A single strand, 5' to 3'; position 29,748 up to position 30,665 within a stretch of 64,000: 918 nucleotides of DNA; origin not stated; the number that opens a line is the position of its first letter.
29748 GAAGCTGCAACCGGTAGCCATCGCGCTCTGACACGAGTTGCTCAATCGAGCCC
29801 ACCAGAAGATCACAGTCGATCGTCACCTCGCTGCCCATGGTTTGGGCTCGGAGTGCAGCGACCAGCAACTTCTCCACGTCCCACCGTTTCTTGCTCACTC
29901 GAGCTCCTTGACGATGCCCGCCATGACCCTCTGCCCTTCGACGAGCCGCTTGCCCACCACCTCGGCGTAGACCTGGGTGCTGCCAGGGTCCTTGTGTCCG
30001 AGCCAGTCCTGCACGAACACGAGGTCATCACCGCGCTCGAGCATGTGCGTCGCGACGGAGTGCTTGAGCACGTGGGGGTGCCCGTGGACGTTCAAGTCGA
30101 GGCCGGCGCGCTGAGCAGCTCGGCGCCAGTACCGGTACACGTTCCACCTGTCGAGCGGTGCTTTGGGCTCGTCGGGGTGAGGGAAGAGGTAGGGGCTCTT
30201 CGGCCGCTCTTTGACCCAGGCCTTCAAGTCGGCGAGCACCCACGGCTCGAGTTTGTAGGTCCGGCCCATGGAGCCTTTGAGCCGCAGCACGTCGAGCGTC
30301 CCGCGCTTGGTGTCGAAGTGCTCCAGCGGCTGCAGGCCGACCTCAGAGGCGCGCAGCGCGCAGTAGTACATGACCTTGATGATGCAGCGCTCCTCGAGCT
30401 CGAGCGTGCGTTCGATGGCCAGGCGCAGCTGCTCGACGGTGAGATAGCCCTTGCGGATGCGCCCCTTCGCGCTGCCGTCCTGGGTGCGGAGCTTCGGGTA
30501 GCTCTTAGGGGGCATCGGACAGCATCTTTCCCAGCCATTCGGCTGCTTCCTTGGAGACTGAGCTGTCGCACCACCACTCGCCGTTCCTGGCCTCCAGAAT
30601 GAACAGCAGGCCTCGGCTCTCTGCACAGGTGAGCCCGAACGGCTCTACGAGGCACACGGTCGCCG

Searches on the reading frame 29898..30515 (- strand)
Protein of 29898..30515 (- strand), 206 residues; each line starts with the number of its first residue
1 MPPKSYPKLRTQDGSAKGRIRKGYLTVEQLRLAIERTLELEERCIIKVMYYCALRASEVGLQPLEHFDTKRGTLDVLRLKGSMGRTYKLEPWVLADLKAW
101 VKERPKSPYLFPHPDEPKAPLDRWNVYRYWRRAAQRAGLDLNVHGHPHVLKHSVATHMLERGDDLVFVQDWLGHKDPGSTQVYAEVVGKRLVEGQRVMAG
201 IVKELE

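Call 70: search_protein_families(library=pfam, proteins=[window:29898-30515:-], max_evalue=0.01)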
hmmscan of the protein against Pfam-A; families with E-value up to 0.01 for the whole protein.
window:29898-30515:- (206 aa): 1 family
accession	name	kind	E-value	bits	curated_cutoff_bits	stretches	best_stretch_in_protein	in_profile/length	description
PF00589.27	Phage_integrase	-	9.3e-29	100.8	27.1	1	27-186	8-168/172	Phage integrase family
